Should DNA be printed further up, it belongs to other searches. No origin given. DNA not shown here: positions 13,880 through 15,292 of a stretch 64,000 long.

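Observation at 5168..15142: Complete ADP-heptose pathway plus five glycosyltransferases in a zero-gap operon with no export or membrane component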

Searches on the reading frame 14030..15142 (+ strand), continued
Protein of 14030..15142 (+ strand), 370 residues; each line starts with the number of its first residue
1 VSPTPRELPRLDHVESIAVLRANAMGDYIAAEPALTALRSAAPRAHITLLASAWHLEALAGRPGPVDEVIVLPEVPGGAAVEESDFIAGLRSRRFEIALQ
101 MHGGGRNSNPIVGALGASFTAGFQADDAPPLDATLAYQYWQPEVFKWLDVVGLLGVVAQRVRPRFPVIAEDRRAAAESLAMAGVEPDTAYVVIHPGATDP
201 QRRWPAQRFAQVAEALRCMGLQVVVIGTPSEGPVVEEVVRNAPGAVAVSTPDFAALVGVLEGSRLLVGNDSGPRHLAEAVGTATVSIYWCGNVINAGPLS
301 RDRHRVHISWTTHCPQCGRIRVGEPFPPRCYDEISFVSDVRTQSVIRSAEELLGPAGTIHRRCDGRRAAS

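Call 84: fold_search(model_id=the predicted structure, library=pdb)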
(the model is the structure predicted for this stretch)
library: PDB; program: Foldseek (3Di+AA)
matches with E <= 10: 1751; with E <= 0.001: 282
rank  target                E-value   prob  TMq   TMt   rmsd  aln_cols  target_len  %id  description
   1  3tov_A                3.9e-21  1.00  0.74  0.78   5.7       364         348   23  The crystal structure of the glycosyl transferase family 9 from Veillonella parvula DSM 2008 (released 2011-09-21)
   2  3tov_B                6.9e-20  1.00  0.75  0.80   4.0       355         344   24  The crystal structure of the glycosyl transferase family 9 from Veillonella parvula DSM 2008 (released 2011-09-21)
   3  1psw                  1.5e-16  1.00  0.70  0.78   4.8       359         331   19  Structure of E. coli ADP-heptose lps heptosyltransferase II (released 2003-07-08)
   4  9grx_1                1.1e-14  1.00  0.68  0.63   4.0       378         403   14  NDH-PSI-LHCI supercomplex from S. oleracea (released 2025-02-12)
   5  6dfe_B                3.5e-13  1.00  0.62  0.69   4.9       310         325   15  The structure of a ternary complex of E. coli WaaC (released 2018-09-05)
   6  2h1h_A                4.9e-13  1.00  0.65  0.74   5.1       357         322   15  E. coli heptosyltransferase WaaC with ADP-2-deoxy-2-fluoro heptose (released 2007-05-22)
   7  2h1f_A                1.1e-12  1.00  0.61  0.69   5.3       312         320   15  E. coli heptosyltransferase WaaC with ADP (released 2007-05-22)
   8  2gt1_A                2.0e-12  1.00  0.61  0.69   5.2       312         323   15  E. coli heptosyltransferase WaaC. (released 2007-05-01)
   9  2h1h_B                2.0e-12  1.00  0.59  0.67   5.4       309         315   15  E. coli heptosyltransferase WaaC with ADP-2-deoxy-2-fluoro heptose (released 2007-05-22)
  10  2gt1_B                1.4e-11  1.00  0.58  0.69   5.1       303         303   15  E. coli heptosyltransferase WaaC. (released 2007-05-01)
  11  7wff_a                2.8e-10  1.00  0.65  0.70   5.7       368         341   11  Subcomplexes B,M and L in the Cylic electron transfer supercomplex NDH-PSI from Arabidopsis (released 2022-03-16)
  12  7f9o_6                4.9e-08  1.00  0.66  0.70   4.8       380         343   16  PSI-NDH supercomplex of Barley (released 2021-12-22)
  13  4rap_J                1.4e-07  1.00  0.45  0.44   6.0       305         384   16  Crystal structure of bacterial iron-containing dodecameric glycosyltransferase TibC from enterotoxigenic E.coli H10407 (released 2014-10-29)
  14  4rb4_F                1.6e-07  1.00  0.55  0.54   6.7       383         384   14  Crystal structure of dodecameric iron-containing heptosyltransferase TibC in complex with ADP-D-beta-D-heptose at 3.9  (released 2014-11-05)
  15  4rap_D                1.8e-07  1.00  0.45  0.44   5.5       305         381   15  Crystal structure of bacterial iron-containing dodecameric glycosyltransferase TibC from enterotoxigenic E.coli H10407 (released 2014-10-29)
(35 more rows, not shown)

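Call 90: search_protein_families(library=padloc, proteins=[window:14030-15142:+], max_evalue=0.001)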
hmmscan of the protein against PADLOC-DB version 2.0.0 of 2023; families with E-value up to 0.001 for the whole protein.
window:14030-15142:+ (370 aa): 0 families
